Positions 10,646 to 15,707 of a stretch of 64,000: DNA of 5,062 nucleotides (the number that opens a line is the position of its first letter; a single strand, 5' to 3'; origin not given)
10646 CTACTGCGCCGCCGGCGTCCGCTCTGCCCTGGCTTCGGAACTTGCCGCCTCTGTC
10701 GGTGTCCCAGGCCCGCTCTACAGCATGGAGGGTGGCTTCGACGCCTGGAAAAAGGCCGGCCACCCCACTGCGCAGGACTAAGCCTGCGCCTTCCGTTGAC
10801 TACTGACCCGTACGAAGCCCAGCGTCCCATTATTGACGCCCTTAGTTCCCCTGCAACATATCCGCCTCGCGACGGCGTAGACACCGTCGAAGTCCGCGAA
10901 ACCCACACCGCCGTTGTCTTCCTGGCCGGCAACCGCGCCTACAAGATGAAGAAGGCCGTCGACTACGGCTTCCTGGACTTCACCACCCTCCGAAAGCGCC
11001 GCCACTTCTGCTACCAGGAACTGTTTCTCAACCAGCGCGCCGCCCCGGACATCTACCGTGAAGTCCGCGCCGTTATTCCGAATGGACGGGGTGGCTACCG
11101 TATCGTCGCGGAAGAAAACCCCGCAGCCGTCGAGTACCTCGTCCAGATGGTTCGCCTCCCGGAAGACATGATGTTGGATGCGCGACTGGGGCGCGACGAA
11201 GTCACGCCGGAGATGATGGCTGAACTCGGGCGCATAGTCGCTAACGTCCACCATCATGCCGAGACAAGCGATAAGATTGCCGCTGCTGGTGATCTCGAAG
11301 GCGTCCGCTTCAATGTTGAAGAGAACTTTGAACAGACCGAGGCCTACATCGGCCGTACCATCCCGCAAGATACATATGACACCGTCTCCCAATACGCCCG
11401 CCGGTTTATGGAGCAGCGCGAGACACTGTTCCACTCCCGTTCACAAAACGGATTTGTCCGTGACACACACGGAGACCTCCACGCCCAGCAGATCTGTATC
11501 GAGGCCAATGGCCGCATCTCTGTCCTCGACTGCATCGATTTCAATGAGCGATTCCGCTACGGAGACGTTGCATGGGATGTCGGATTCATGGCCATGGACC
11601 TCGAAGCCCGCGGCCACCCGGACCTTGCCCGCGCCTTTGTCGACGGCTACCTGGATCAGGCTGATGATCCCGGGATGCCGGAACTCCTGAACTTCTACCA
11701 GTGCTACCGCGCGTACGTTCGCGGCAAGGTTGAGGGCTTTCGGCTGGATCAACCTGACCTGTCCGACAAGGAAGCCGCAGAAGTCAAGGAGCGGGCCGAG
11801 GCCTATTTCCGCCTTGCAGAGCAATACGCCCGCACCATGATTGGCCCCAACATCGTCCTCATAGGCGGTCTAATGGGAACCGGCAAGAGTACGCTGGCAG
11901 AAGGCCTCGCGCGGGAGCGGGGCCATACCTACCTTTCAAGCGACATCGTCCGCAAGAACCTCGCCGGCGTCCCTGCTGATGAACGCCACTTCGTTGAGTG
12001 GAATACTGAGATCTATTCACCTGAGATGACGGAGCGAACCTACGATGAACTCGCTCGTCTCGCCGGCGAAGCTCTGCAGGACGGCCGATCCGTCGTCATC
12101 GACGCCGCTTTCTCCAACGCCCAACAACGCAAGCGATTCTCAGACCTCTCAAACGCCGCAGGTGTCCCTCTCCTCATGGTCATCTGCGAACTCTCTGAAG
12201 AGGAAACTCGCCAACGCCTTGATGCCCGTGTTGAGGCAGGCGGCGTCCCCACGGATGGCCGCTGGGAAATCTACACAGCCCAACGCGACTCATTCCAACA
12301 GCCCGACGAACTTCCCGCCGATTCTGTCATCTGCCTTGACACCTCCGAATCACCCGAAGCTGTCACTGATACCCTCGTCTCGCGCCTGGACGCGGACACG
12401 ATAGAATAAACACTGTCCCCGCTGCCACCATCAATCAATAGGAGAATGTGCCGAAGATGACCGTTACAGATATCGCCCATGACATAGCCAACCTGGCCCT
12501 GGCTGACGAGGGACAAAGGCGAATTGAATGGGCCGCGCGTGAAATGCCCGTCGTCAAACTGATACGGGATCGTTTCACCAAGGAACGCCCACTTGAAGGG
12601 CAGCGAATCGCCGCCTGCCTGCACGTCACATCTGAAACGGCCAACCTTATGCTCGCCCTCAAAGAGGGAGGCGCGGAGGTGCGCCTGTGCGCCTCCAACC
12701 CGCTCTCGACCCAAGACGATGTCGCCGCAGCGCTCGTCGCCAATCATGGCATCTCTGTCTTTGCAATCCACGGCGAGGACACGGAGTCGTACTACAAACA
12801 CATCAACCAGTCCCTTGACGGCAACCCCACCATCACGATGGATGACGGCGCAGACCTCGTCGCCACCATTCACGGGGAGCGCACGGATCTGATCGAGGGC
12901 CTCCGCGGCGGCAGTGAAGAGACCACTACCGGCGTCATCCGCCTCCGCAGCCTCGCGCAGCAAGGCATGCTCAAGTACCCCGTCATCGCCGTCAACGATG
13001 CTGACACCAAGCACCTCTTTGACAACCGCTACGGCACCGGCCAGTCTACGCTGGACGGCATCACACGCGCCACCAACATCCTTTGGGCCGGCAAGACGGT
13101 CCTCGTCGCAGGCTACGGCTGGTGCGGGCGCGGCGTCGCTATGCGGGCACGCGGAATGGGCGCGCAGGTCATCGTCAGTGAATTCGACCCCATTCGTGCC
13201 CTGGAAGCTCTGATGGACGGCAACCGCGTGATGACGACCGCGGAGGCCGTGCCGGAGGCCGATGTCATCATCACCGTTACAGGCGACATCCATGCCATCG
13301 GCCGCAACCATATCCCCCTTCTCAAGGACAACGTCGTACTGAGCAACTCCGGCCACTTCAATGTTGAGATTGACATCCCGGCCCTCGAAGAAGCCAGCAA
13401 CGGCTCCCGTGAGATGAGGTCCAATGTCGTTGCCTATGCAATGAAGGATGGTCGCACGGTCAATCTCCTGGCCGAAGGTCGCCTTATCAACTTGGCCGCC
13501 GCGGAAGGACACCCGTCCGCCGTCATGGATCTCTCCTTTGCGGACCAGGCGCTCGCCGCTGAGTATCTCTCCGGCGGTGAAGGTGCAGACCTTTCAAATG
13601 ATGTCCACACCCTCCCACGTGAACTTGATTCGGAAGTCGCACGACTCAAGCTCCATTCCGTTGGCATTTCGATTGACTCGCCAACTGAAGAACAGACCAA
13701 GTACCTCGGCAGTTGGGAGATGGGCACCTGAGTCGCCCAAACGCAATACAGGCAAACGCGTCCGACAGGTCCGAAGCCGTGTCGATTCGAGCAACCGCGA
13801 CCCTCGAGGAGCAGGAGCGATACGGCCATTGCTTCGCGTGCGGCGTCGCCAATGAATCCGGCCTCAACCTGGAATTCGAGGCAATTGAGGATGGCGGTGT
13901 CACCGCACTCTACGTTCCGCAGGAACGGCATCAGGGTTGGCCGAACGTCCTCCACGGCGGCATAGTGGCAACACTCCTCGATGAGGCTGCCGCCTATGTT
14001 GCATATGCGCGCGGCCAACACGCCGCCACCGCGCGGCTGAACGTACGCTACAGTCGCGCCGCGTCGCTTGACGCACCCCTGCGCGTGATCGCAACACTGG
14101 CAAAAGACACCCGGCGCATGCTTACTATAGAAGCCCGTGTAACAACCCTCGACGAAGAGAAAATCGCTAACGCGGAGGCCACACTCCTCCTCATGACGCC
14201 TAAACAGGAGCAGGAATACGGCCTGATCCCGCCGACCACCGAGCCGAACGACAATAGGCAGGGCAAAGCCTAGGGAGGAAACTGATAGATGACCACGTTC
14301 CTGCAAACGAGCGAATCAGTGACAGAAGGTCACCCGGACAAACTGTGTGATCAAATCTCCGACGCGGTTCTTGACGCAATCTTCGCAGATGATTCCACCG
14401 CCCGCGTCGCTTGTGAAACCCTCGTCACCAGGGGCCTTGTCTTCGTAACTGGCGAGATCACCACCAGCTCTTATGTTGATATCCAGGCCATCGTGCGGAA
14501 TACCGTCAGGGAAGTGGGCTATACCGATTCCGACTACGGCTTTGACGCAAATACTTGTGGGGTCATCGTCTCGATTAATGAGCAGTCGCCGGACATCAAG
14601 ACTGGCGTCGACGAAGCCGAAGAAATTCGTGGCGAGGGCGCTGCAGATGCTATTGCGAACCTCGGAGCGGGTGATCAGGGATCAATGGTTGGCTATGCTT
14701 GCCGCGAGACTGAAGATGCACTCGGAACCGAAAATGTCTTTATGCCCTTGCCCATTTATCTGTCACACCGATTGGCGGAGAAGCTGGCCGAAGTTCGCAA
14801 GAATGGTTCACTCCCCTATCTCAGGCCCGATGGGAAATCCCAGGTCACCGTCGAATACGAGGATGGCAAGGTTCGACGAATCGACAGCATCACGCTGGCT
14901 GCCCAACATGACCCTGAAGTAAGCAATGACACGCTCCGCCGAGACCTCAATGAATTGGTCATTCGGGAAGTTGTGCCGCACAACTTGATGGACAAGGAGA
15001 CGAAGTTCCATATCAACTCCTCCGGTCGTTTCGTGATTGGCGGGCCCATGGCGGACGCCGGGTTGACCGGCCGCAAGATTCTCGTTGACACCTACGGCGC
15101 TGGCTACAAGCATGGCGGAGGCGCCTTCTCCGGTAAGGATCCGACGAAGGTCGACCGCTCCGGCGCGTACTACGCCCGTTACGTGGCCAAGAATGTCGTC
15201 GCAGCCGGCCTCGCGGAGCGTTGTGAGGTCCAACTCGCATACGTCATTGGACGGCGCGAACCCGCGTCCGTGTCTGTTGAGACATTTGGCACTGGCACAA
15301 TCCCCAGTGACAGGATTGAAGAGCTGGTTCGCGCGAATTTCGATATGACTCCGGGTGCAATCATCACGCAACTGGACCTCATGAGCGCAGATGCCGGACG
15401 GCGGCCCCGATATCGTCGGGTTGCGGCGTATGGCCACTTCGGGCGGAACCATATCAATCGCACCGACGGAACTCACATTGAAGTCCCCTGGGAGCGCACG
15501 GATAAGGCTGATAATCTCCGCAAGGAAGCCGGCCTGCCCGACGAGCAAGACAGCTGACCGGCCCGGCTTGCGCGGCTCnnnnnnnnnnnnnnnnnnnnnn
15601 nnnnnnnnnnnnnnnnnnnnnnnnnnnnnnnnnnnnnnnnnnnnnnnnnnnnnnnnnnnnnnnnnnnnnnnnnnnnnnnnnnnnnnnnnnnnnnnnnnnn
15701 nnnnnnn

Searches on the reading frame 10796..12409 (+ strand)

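Call 20: search_protein_families(library=pfam, proteins=[window:10796-12409:+], max_evalue=0.0001)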
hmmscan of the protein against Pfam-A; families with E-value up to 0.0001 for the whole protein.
window:10796-12409:+ (537 aa): 5 families
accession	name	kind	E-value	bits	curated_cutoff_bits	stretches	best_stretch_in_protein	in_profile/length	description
PF13671.12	AAA_33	-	1.1e-29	104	27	1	354-503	2-143/143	AAA domain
PF13238.12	AAA_18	-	1.9e-08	35.2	29.4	1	354-479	1-112/128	AAA domain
PF06414.18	Zeta_toxin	-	2.2e-08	34.2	22.3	1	349-502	14-172/199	Zeta toxin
PF13207.12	AAA_17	-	1.2e-06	29.3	27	1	358-478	2-122/136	AAA domain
PF01636.29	APH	-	1.2e-06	28.9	23.2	1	134-292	90-234/239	Phosphotransferase enzyme family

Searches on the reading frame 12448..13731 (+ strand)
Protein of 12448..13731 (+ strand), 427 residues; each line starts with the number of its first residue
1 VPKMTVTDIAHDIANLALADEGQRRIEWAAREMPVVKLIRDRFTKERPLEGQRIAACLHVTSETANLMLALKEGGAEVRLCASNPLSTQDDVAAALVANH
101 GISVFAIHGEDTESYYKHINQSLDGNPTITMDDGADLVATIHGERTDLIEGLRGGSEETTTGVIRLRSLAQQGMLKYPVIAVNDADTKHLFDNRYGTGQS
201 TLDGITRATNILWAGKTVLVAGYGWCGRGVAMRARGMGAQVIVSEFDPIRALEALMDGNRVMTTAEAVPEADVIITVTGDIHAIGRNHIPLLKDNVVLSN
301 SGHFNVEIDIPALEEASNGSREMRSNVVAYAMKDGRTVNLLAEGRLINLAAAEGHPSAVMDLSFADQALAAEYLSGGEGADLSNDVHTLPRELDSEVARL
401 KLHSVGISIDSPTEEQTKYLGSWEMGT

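Call 20: search_protein_families(library=pfam, proteins=[window:12448-13731:+], max_evalue=0.0001)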
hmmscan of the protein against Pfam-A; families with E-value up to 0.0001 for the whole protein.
window:12448-13731:+ (427 aa): 4 families
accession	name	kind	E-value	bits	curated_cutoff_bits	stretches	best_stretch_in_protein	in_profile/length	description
PF05221.23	AdoHcyase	-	9e-63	212.6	25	2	12-143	3-138/299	S-adenosyl-L-homocysteine hydrolase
PF00670.27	AdoHcyase_NAD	-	4.6e-48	163.8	27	1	193-353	1-161/162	S-adenosyl-L-homocysteine hydrolase, NAD binding domain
PF07991.19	KARI_N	-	6e-08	32.9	20.6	1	214-308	3-101/165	Acetohydroxy acid isomeroreductase, NADPH-binding domain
PF02826.25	2-Hacid_dh_C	-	1.1e-07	31.8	25.1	1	213-303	34-128/178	D-isomer specific 2-hydroxyacid dehydrogenase, NAD binding domain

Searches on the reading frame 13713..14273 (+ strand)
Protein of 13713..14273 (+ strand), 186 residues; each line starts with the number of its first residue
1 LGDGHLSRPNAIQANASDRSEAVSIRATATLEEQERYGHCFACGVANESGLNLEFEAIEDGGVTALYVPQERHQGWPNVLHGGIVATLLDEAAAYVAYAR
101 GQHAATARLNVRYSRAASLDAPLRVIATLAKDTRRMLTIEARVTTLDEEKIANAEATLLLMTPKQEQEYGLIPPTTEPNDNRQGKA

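Call 20: search_protein_families(library=pfam, proteins=[window:13713-14273:+], max_evalue=0.0001)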
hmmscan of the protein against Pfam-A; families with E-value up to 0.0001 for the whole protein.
window:13713-14273:+ (186 aa): 2 families
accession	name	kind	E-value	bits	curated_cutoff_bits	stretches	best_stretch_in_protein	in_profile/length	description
PF03061.28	4HBT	-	6.8e-12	46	20.6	1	78-151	2-78/79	Thioesterase superfamily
PF13622.12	4HBT_3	-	3e-07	31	24.3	1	73-156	2-80/83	Acyl-CoA thioesterase N-terminal domain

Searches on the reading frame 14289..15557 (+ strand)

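Call 20: search_protein_families(library=pfam, proteins=[window:14289-15557:+], max_evalue=0.0001)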
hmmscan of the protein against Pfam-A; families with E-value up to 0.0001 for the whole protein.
window:14289-15557:+ (422 aa): 3 families
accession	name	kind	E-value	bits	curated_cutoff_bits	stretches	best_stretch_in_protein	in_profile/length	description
PF02773.21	S-AdoMet_synt_C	-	2.6e-60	202.8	25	1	250-389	1-134/138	S-adenosylmethionine synthetase, C-terminal domain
PF00438.25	S-AdoMet_synt_N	-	9.7e-44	148.4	33.1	1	4-101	2-99/99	S-adenosylmethionine synthetase, N-terminal domain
PF02772.21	S-AdoMet_synt_M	-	2.9e-42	144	29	1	125-248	2-120/120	S-adenosylmethionine synthetase, central domain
